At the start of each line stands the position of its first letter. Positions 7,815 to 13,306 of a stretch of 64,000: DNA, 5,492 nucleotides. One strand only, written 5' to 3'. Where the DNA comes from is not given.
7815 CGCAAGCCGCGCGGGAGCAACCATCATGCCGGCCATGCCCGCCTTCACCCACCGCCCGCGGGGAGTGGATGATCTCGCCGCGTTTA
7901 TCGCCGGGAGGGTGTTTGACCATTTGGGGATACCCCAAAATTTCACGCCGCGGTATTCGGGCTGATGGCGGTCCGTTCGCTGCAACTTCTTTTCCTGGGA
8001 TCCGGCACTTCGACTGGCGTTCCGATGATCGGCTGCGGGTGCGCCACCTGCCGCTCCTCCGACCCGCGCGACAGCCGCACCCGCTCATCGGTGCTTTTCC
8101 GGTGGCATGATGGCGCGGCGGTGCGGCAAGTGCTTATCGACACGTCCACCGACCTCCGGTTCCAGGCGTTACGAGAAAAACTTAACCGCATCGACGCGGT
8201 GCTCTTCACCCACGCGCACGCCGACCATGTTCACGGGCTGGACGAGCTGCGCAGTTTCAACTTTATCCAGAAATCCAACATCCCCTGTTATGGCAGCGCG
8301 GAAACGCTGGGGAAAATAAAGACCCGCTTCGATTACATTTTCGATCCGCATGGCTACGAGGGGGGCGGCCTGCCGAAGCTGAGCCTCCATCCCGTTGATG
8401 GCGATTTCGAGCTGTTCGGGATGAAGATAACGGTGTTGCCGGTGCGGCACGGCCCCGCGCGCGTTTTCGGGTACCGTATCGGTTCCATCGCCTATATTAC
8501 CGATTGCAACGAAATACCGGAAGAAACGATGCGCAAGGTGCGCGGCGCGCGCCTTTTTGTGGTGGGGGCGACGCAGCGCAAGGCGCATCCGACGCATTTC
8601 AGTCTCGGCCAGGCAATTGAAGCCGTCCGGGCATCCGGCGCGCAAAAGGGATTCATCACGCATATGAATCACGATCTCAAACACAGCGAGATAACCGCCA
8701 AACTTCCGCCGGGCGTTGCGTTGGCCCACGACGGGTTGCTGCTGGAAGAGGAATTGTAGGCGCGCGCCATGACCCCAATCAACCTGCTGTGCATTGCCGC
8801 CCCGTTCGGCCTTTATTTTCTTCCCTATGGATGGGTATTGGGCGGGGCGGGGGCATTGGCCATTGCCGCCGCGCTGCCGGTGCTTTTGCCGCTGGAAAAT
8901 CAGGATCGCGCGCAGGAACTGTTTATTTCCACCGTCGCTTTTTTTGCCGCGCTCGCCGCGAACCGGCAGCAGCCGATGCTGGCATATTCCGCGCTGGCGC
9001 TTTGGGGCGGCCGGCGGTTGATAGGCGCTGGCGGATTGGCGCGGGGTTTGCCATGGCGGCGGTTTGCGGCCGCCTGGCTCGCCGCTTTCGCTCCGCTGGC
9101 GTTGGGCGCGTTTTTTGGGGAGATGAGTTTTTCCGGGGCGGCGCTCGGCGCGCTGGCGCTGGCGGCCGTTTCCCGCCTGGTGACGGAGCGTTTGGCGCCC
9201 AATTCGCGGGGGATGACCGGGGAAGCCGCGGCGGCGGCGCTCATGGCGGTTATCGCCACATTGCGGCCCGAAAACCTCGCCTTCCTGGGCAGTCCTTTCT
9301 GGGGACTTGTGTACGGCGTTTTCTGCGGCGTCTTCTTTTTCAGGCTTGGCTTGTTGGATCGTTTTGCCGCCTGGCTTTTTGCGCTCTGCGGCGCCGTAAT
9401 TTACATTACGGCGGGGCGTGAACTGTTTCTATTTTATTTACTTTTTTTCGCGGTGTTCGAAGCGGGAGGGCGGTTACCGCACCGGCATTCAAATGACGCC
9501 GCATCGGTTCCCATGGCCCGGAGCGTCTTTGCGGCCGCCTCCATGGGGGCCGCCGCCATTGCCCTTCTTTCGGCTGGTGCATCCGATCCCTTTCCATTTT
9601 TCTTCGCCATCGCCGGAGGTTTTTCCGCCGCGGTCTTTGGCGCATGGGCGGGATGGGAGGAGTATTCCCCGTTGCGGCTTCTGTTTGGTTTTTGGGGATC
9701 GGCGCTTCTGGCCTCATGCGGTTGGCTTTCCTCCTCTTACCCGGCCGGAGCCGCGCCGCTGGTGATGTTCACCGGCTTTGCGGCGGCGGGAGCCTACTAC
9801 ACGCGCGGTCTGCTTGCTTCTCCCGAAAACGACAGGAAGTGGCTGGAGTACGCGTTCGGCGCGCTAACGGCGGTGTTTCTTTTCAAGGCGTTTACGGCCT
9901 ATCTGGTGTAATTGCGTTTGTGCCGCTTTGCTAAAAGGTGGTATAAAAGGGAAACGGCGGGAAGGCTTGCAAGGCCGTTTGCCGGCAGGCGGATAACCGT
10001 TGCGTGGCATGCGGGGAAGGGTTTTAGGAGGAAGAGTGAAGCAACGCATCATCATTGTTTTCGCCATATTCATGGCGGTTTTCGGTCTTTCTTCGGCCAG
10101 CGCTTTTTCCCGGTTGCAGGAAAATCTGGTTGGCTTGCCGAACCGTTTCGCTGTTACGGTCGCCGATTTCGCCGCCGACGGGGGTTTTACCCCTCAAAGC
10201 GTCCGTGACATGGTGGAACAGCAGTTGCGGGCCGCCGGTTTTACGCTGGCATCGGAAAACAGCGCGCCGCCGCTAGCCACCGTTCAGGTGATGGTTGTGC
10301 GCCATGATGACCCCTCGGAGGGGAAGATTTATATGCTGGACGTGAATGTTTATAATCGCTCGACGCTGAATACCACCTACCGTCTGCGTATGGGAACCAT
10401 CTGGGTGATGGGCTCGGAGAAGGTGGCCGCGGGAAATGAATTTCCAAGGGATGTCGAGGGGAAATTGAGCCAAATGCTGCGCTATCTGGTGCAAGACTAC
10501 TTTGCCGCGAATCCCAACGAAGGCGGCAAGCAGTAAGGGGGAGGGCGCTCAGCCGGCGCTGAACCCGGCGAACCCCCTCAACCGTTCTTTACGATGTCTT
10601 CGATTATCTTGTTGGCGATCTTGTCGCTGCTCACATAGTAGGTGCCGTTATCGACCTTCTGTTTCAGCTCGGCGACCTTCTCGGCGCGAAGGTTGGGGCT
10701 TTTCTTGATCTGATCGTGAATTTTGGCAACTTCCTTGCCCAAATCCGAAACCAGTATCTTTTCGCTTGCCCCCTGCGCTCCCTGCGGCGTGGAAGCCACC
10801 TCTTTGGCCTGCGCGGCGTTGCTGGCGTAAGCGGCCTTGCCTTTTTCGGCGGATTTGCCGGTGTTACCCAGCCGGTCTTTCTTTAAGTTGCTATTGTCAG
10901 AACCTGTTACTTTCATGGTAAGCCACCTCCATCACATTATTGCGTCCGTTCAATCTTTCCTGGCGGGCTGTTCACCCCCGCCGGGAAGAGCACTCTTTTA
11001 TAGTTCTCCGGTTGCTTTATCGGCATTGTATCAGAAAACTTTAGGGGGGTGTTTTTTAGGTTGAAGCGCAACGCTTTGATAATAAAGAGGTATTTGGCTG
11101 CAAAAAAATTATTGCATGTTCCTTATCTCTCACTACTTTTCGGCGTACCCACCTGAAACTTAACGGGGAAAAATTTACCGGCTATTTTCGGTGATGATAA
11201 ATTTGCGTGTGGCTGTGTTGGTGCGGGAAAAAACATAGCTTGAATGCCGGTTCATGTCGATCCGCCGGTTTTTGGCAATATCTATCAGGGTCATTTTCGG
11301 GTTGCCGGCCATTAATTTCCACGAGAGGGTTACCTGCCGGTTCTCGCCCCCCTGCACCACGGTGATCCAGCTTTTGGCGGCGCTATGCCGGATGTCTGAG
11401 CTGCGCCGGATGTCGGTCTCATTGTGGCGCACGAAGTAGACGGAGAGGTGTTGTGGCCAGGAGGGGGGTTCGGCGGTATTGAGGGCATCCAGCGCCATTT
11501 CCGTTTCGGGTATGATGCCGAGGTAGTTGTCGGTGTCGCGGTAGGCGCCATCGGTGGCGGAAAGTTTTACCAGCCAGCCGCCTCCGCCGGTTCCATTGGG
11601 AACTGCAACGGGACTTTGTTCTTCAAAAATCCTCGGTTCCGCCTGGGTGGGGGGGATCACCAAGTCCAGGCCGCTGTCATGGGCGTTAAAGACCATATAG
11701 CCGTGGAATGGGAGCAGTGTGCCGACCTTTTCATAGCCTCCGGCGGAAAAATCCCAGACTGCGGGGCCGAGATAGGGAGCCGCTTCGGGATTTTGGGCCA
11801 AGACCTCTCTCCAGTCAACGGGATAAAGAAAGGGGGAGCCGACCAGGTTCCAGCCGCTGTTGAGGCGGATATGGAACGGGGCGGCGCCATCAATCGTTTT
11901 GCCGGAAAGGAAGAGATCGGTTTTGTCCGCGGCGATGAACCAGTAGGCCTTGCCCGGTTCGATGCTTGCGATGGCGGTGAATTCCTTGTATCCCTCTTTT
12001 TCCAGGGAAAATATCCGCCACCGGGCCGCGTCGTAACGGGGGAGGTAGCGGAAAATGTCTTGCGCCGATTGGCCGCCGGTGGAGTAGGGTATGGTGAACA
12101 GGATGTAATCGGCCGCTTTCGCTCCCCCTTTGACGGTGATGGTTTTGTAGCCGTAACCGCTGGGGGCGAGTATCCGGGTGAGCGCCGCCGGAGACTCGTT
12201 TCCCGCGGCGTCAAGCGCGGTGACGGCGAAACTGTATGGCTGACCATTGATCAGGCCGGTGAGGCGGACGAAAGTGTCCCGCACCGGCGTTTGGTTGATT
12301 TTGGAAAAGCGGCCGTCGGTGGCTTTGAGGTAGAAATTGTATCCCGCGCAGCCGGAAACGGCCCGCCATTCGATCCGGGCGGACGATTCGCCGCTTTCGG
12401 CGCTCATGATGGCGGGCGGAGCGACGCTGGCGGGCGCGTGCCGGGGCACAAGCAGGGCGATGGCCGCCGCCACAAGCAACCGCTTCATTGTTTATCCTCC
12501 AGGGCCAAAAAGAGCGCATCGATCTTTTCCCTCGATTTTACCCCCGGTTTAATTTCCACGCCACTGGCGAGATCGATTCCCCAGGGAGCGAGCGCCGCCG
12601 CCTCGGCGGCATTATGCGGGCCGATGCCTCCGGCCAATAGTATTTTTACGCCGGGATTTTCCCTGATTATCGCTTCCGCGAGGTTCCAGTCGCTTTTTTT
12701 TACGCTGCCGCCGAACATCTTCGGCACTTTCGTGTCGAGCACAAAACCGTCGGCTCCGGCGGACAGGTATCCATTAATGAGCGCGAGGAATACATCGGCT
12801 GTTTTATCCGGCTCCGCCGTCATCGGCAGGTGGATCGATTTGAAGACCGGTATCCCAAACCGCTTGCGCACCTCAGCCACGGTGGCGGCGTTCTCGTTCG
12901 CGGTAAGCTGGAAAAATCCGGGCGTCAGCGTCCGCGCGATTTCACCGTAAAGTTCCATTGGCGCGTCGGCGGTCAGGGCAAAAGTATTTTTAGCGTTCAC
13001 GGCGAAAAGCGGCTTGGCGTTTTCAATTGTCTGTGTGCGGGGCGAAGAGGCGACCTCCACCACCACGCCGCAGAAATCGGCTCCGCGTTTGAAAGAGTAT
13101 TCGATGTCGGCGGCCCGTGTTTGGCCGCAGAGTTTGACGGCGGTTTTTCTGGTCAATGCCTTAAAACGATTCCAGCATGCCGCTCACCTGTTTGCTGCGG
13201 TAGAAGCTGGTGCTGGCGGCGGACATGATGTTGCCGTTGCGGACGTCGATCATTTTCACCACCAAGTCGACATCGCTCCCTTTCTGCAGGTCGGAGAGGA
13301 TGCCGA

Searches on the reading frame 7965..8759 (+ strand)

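Call 42: search_protein_families(library=pfam, proteins=[window:7965-8759:+], max_evalue=0.0001)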
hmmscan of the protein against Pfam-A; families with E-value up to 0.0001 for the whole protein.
window:7965-8759:+ (264 aa): 2 families
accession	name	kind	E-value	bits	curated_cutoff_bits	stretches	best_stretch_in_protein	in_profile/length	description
PF12706.13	Lactamase_B_2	-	2.1e-39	135.6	27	1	54-234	1-200/200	Beta-lactamase superfamily domain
PF00753.33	Lactamase_B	-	3.2e-10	40.7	22.7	1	42-111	8-79/196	Metallo-beta-lactamase superfamily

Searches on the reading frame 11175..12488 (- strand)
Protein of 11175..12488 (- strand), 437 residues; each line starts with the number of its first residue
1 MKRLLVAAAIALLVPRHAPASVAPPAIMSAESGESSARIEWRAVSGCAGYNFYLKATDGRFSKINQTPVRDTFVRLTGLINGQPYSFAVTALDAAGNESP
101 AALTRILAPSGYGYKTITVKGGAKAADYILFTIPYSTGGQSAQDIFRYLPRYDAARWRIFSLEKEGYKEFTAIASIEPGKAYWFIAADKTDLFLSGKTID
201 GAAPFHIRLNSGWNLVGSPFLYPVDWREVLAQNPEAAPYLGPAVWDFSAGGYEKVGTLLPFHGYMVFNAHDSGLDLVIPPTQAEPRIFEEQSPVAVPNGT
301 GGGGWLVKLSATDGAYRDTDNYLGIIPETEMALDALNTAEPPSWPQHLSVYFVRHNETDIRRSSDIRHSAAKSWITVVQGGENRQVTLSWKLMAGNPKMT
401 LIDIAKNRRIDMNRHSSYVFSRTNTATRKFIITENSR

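Call 42: search_protein_families(library=pfam, proteins=[window:11175-12488:-], max_evalue=0.0001)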
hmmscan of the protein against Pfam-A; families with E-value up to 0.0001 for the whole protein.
window:11175-12488:- (437 aa): 1 family
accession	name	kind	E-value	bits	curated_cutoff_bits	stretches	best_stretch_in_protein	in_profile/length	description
PF00041.27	fn3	-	2.5e-05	24.8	25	0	24-100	2-77/84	Fibronectin type III domain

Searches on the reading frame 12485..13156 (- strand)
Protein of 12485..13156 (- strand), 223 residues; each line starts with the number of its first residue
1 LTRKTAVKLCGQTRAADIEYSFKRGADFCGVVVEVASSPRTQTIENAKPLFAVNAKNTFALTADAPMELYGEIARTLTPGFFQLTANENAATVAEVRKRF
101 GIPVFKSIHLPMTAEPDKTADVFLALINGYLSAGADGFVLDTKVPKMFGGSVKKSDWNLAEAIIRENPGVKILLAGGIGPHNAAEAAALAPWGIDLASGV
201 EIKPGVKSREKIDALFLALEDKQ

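Call 42: search_protein_families(library=pfam, proteins=[window:12485-13156:-], max_evalue=0.0001)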
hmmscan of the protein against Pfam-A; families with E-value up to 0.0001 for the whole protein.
window:12485-13156:- (223 aa): 1 family
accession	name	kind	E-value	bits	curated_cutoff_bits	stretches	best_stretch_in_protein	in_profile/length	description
PF00697.28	PRAI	-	4.5e-21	75.9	22.7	1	8-216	2-191/193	N-(5'phosphoribosyl)anthranilate (PRA) isomerase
